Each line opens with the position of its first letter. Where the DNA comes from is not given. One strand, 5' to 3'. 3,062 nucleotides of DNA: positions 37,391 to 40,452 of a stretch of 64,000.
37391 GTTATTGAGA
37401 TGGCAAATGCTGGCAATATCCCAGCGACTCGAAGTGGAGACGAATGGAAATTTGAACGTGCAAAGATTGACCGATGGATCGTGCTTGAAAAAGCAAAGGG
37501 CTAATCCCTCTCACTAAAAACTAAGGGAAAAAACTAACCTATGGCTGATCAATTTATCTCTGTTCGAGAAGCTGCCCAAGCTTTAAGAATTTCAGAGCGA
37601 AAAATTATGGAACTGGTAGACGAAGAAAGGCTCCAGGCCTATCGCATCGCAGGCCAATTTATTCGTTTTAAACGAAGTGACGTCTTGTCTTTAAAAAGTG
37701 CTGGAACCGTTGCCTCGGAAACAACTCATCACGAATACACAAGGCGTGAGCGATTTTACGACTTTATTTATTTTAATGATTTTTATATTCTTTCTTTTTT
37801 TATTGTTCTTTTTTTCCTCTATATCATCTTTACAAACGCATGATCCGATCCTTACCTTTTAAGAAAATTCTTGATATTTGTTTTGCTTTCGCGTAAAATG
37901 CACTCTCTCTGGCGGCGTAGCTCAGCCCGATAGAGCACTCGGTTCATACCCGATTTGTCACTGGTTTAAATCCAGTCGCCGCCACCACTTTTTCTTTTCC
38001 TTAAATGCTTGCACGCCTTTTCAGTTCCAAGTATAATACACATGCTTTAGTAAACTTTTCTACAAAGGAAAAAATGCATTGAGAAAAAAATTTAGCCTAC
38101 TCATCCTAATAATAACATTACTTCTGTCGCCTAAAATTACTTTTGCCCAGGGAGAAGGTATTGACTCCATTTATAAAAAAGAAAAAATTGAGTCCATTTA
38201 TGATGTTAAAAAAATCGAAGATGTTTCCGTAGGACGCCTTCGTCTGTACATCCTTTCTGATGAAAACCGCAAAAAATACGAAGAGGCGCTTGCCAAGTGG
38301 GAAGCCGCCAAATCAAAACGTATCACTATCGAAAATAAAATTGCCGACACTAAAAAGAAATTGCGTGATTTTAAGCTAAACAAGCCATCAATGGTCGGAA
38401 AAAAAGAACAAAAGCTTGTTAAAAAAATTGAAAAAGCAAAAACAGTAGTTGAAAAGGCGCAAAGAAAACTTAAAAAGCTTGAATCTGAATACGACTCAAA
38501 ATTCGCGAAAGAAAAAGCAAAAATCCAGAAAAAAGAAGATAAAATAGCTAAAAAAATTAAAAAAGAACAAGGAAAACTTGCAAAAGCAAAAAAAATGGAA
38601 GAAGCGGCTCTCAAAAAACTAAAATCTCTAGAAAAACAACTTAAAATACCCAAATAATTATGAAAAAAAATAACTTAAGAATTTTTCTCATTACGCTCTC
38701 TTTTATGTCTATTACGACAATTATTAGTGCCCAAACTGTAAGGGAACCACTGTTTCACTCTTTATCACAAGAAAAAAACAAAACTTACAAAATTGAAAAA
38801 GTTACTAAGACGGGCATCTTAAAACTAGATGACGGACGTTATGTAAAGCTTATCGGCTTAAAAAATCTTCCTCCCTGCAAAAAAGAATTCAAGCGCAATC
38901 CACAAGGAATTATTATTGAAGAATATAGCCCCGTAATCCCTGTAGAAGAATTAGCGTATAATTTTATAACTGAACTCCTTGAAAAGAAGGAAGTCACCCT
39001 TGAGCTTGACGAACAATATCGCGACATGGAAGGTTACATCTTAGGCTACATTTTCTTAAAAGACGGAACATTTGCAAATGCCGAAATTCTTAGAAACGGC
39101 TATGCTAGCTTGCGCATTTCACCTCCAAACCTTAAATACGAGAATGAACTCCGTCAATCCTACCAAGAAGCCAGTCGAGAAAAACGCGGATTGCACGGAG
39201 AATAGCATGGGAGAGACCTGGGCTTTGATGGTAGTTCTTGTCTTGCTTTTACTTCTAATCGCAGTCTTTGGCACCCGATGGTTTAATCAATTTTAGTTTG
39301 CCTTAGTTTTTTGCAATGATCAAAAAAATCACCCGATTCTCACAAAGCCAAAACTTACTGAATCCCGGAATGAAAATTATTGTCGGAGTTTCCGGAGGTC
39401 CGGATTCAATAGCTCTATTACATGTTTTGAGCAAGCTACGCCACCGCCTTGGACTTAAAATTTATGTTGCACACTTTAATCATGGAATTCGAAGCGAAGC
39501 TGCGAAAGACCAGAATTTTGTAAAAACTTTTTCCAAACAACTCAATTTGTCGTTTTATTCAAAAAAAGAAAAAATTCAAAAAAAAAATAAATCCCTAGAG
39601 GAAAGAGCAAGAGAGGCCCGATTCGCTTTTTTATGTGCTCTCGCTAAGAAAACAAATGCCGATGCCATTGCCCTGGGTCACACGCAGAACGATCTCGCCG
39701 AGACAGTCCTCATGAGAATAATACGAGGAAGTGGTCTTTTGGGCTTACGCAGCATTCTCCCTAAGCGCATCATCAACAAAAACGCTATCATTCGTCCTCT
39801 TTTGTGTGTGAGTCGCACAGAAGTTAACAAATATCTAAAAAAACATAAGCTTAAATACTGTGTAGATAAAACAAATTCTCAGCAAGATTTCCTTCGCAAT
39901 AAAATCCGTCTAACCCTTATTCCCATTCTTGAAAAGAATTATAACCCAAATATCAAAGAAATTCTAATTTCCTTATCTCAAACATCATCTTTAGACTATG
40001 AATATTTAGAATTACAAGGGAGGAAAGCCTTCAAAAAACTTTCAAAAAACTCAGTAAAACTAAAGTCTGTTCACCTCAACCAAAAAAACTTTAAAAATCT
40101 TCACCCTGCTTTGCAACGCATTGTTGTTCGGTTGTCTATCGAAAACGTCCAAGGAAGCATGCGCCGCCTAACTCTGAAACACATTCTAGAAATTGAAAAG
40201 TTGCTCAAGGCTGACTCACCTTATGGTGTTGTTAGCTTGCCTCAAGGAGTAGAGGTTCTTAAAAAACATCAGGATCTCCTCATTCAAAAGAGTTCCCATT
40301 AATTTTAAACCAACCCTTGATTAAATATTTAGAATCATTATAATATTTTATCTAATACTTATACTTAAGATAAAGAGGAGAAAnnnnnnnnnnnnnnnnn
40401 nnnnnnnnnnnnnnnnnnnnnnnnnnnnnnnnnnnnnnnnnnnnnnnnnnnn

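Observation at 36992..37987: Bactofilin fused to an excisionase-type HTH, followed by an HTH-plus-TM protein and a tRNA(CAU) gene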

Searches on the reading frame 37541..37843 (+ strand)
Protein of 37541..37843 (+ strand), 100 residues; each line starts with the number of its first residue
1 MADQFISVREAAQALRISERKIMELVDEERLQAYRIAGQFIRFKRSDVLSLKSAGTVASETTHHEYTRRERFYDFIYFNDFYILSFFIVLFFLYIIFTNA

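Call 4: search_protein_families(library=pfam, proteins=[window:37541-37843:+], max_evalue=0.1)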
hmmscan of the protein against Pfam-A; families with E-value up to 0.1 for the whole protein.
window:37541-37843:+ (100 aa): 2 families
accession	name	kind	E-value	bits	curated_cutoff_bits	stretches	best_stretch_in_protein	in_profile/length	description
PF12728.13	HTH_17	-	1.9e-09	38.1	27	1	6-50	2-45/51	Helix-turn-helix domain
PF21531.3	Rv2175c_wHTH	-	0.032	14.6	27.1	1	5-39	15-49/57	DNA-binding protein Rv2175c, wHTH domain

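Call 5: search_protein_families(library=ncbifam, proteins=[window:37541-37843:+], max_evalue=0.1)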
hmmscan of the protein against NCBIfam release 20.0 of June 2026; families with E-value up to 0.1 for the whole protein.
window:37541-37843:+ (100 aa): 3 families
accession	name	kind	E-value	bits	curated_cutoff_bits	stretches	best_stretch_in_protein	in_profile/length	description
TIGR01764.1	excise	domain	1.7e-10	41.1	28.8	1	5-49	1-44/49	excisionase family DNA-binding protein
NF047737.1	antiphage_MADS1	equivalog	0.0002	21.5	80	1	3-48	1-45/49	methylation-associated defense system helix-turn-helix domain-containing protein MAD1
NF040990.2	MamR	equivalog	0.054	13.8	100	0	7-38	45-76/91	magnetosome protein MamR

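Call 9: find_homologous_proteins(query=window:37541-37843:+)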
Query window:37541-37843:+ (100 aa): 116 proteins with E <= 0.001 among 118 candidates.
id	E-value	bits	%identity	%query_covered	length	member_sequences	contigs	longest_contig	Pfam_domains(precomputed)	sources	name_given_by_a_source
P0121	6.0e-56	204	100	100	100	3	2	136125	PF12728.14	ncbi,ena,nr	ncbi:MAG: helix-turn-helix domain-containing protein [Candidatus Aceula meridiana]|nr:helix-turn-hel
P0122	1.2e-43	165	84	85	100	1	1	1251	PF12728.14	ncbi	-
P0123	4.0e-41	157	75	85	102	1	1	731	PF12728.14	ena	-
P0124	1.6e-38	148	71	100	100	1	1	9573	PF12728.14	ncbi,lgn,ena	-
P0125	2.1e-38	148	74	99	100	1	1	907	PF12728.14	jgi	jgi:excisionase family DNA binding protein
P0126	6.4e-38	147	71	100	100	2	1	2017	PF12728.14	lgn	-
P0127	6.4e-38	147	72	97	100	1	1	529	PF12728.14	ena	-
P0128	1.7e-37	145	67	100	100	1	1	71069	PF12728.14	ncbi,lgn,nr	ncbi:MAG: helix-turn-helix domain-containing protein [Candidatus Omnitrophica bacterium]|nr:helix-tu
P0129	2.6e-37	145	69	100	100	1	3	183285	PF12728.14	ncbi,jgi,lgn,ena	-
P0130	1.6e-36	142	70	96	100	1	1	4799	PF12728.14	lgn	-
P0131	5.5e-36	140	69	97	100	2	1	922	PF12728.14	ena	-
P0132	7.1e-36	140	68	97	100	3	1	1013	PF12728.14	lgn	-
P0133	9.8e-36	140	65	100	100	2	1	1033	PF12728.14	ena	-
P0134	1.1e-35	139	67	100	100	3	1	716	PF12728.14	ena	-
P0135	4.2e-35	138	68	97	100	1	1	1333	PF12728.14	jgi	jgi:excisionase family DNA binding protein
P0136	6.0e-35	137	66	97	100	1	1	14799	PF12728.14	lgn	-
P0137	1.4e-34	136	66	95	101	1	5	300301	PF12728.14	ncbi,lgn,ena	-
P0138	2.0e-34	135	66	96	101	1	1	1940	PF12728.14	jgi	-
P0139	2.3e-34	135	66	97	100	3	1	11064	PF12728.14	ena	-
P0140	2.4e-34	135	67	97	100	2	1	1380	PF12728.14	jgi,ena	-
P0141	4.6e-34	134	67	96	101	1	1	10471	PF12728.14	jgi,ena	-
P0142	8.7e-34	133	66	96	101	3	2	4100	PF12728.14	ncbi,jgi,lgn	ncbi:MAG: helix-turn-helix domain-containing protein [Candidatus Omnitrophota bacterium]|jgi:excisio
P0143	2.1e-33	132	67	96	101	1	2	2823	PF12728.14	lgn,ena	-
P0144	2.3e-33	132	64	97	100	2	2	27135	PF12728.14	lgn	-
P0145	3.6e-33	131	66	95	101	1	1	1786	PF12728.14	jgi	jgi:excisionase family DNA binding protein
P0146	4.5e-33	131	65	97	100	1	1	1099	PF12728.14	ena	-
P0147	5.7e-33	131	64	97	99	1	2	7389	PF12728.14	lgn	-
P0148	6.1e-33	131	65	95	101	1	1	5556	PF12728.14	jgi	jgi:excisionase family DNA binding protein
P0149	6.7e-33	131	64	97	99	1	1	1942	PF12728.14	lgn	-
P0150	9.2e-33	130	63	97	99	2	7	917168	PF12728.14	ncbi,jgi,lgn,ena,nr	ncbi:MAG TPA: helix-turn-helix domain-containing protein [Candidatus Omnitrophota bacterium]|nr:heli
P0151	1.4e-32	129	63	97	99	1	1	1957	PF12728.14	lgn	-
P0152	1.5e-32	129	67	97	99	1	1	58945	PF12728.14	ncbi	ncbi:MAG: excisionase family DNA-binding protein [Candidatus Omnitrophota bacterium]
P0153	2.8e-32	129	63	97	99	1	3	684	PF12728.14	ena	-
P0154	3.0e-32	128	61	97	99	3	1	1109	PF12728.14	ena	-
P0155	3.5e-32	128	63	97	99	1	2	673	PF12728.14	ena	-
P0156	4.9e-32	128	60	96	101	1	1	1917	PF12728.14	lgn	-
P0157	5.1e-32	128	62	97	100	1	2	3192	PF12728.14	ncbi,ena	-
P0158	7.2e-32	127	64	97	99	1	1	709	PF12728.14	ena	-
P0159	1.6e-31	126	62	97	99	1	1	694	PF12728.14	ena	-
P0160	1.6e-31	126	65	97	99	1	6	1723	PF12728.14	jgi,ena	-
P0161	4.0e-31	125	64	97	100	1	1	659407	PF12728.14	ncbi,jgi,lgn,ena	ncbi:MAG: helix-turn-helix domain-containing protein [Candidatus Omnitrophota bacterium]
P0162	4.5e-31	125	59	97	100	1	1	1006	PF12728.14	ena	-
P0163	4.7e-31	125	63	97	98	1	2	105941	PF12728.14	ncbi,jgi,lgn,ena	-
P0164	5.5e-31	124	62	97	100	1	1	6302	PF12728.14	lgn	-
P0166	1.1e-30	123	62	97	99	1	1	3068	PF12728.14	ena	-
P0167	1.1e-30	123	63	84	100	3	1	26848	PF12728.14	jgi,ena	-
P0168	2.1e-30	123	62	97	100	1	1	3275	PF12728.14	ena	-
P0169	3.1e-30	122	60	97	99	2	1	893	PF12728.14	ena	-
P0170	3.2e-30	122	61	97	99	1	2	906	PF12728.14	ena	-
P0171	5.2e-30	121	61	97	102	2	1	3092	PF12728.14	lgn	-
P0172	6.2e-30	121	56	97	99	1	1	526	PF12728.14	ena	-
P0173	1.3e-29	120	59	97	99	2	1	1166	PF12728.14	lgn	-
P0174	1.4e-29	120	61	97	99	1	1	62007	PF12728.14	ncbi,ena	-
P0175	1.5e-29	120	61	84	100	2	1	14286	PF12728.14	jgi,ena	-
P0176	1.5e-29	120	61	97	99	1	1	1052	PF12728.14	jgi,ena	-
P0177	1.8e-29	120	63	81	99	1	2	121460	PF12728.14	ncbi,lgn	-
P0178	2.1e-29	119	59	97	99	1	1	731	PF12728.14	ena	-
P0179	4.6e-29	118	53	96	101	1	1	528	PF12728.14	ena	-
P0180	5.3e-29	118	57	97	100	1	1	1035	PF12728.14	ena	-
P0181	5.9e-29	118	56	94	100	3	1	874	PF12728.14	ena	-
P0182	8.3e-29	117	59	97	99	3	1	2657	PF12728.14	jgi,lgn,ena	-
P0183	2.2e-28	116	56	96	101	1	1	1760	PF12728.14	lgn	-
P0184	2.9e-28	116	57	96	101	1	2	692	PF12728.14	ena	-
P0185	3.1e-28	116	55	96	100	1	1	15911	PF12728.14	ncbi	-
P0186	3.2e-28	116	60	86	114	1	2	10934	PF12728.14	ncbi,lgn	-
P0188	4.3e-28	115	59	94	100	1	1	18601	PF12728.14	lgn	-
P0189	6.9e-28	115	59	96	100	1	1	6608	PF12728.14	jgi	-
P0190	6.9e-28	115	61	83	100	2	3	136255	PF12728.14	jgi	-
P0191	9.2e-28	114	59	97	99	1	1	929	PF12728.14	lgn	-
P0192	9.7e-28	114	61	83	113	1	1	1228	PF12728.14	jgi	-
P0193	1.0e-27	114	58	97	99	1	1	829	PF12728.14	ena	-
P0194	1.1e-27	114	59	97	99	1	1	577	PF12728.14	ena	-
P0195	1.1e-27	114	58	97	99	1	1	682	PF12728.14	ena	-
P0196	1.6e-27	113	56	94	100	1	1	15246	PF12728.14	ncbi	-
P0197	1.8e-27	113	53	96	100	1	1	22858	PF12728.14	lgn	-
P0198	4.1e-27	112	55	94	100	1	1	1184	PF12728.14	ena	-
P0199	4.6e-27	112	55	97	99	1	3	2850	PF12728.14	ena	-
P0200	4.6e-27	112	59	94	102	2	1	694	PF12728.14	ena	-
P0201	6.7e-27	111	54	97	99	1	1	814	PF12728.14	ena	-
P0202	7.4e-27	111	51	96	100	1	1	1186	PF12728.14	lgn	-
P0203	9.1e-27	111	60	94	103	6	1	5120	PF12728.14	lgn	-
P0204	9.4e-27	111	54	81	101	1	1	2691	PF12728.14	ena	-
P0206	2.4e-26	110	55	84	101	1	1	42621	PF12728.14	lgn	-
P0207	3.3e-26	109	52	96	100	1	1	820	PF12728.14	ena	-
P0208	3.5e-26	109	54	96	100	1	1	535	PF12728.14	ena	-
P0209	4.2e-26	109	56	96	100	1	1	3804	PF12728.14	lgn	-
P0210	4.6e-26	109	51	96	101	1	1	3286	PF12728.14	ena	-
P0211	6.0e-26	108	61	84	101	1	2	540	PF12728.14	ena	-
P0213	7.1e-26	108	54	96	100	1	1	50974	PF12728.14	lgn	-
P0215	1.1e-25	107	51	95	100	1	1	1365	PF12728.14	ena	-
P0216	1.9e-25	107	52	96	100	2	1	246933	PF12728.14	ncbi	-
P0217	2.6e-25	106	55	96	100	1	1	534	PF12728.14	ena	-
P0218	3.6e-25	106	57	94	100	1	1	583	PF12728.14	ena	-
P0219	8.2e-25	105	52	96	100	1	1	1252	PF12728.14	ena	-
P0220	1.9e-24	104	54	95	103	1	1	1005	PF12728.14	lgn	-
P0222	3.4e-24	103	55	80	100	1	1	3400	PF12728.14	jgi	jgi:excisionase family DNA binding protein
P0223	4.0e-24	102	53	97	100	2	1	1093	PF12728.14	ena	-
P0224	5.0e-24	102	54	80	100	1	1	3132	PF12728.14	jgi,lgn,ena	-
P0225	5.3e-24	102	54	97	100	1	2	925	PF12728.14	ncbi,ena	-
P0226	5.3e-24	102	53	96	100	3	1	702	PF12728.14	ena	-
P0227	6.0e-24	102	51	97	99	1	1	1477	PF12728.14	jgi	jgi:excisionase family DNA binding protein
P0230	1.6e-23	101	53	86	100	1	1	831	PF12728.14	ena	-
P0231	1.7e-23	100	51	97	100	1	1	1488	PF12728.14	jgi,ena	-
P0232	2.0e-23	100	51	94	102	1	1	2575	PF12728.14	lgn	-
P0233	2.1e-23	100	48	97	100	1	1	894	PF12728.14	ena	-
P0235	4.2e-22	96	52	96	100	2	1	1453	PF12728.14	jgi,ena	jgi:hypothetical protein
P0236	5.1e-16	77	60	65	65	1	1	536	PF12728.14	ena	-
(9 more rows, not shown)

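Call 55: search_protein_families(library=padloc, proteins=[window:37541-37843:+], max_evalue=0.01)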
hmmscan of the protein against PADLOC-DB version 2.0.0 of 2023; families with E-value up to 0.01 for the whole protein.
window:37541-37843:+ (100 aa): 1 family
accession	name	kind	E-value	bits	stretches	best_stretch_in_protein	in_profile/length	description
PDLC04133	mad1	-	3.5e-05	22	1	2-53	2-52/60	mads_1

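Call 56: search_protein_families(library=phrogs, proteins=[window:37541-37843:+], max_evalue=0.01)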
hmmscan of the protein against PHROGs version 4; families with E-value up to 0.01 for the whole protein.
window:37541-37843:+ (100 aa): 2 families
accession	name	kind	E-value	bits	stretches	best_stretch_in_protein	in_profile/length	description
phrog_2907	-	integration and excision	1.3e-05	26.6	1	1-67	2-65/117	excisionase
phrog_66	-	integration and excision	0.00056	20.7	1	2-60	90-148/412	excisionase and transcriptional regulator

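Call 67: predict_structure(alignment_id=A5)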
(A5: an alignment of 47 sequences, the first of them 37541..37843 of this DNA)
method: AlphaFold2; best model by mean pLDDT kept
length: 100 residues; sequences in the alignment: 47
mean_pLDDT: 81.5   pTM: 0.45
mean pLDDT of the five models: 81.5, 79.2, 79.0, 76.5, 76.0
residues with pLDDT >= 90: 22; 70-90: 62; 50-70: 16; < 50: 0
segments of 3 or more residues with pLDDT < 50: none
pLDDT, mean of each block of 10 residues (from residue 1): 79 83 83 79 83 64 66 90 96 92
secondary structure, 60 per line:
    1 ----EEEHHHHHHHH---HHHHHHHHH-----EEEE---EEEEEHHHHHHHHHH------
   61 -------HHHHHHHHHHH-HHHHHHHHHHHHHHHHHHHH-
elements in order: E5-7 H8-15 H19-27 E33-36 E40-44 H45-54 H68-78 H80-99

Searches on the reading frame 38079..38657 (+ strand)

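Call 4: search_protein_families(library=pfam, proteins=[window:38079-38657:+], max_evalue=0.1)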
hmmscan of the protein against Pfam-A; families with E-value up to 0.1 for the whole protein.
window:38079-38657:+ (192 aa): 1 family
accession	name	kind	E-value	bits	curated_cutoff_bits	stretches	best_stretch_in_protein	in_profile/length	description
PF20330.3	DUF6625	-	0.0042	17.4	27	1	21-92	162-232/267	Family of unknown function (DUF6625)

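Call 55: search_protein_families(library=padloc, proteins=[window:38079-38657:+], max_evalue=0.01)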
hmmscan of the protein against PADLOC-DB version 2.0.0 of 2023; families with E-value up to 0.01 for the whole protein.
window:38079-38657:+ (192 aa): 0 families

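Call 56: search_protein_families(library=phrogs, proteins=[window:38079-38657:+], max_evalue=0.01)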
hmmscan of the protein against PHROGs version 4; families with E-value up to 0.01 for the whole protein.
window:38079-38657:+ (192 aa): 0 families

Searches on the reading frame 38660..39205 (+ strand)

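Call 4: search_protein_families(library=pfam, proteins=[window:38660-39205:+], max_evalue=0.1)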
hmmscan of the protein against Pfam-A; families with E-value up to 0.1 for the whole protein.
window:38660-39205:+ (181 aa): 1 family
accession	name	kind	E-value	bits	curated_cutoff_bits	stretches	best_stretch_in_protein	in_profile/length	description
PF00565.23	SNase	-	3.5e-10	40.7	21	1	96-178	23-104/107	Staphylococcal nuclease homologue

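Call 55: search_protein_families(library=padloc, proteins=[window:38660-39205:+], max_evalue=0.01)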
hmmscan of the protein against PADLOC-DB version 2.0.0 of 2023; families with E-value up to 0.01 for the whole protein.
window:38660-39205:+ (181 aa): 1 family
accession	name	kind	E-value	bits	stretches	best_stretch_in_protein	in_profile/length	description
PDLC01096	C3a212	-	0.00011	19.5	1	99-178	94-175/279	SNc+LTD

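Call 56: search_protein_families(library=phrogs, proteins=[window:38660-39205:+], max_evalue=0.01)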
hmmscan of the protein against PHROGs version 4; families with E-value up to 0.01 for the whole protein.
window:38660-39205:+ (181 aa): 1 family
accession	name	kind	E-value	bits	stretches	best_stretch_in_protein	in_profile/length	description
phrog_20876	-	DNA, RNA and nucleotide metabolism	1.6e-07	31.6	1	90-178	199-298/395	nuclease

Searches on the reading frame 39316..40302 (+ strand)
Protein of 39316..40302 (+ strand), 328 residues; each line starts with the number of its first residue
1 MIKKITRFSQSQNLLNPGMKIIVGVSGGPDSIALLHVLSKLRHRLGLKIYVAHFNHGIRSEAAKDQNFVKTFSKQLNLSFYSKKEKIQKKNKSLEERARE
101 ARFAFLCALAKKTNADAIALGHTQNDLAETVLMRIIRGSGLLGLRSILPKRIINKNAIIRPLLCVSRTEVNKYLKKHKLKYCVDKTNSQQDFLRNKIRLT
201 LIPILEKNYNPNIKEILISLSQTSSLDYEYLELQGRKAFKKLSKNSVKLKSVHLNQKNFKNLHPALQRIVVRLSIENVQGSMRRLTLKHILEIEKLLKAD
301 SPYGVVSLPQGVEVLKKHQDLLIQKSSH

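Call 4: search_protein_families(library=pfam, proteins=[window:39316-40302:+], max_evalue=0.1)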
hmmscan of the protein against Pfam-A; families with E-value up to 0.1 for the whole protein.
window:39316-40302:+ (328 aa): 8 families
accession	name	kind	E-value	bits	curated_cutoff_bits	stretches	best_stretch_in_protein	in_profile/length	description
PF01171.26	ATP_bind_3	-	1.3e-56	191.7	27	1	20-198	1-180/182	PP-loop family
PF01507.26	PAPS_reduct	-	5.8e-05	23.6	22.5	1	21-182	2-157/175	Phosphoadenosine phosphosulfate reductase domain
PF00582.32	Usp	-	0.00027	22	24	1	20-132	4-121/141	Universal stress protein family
PF09179.16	TilS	-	0.00041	21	21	1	257-319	4-63/67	TilS substrate binding domain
PF06508.19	QueC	-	0.011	15.6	22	0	20-80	1-55/210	Queuosine biosynthesis protein QueC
PF22132.1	TilS-like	-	0.05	13.5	30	0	254-275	7-28/66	TilS-like substrate binding domain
PF03054.22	tRNA_Me_trans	-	0.071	13.2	20.6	0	19-82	1-69/202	tRNA methyl transferase HUP domain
PF12687.12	DUF3801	-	0.088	13.3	24.1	1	229-269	16-56/131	Protein of unknown function (DUF3801)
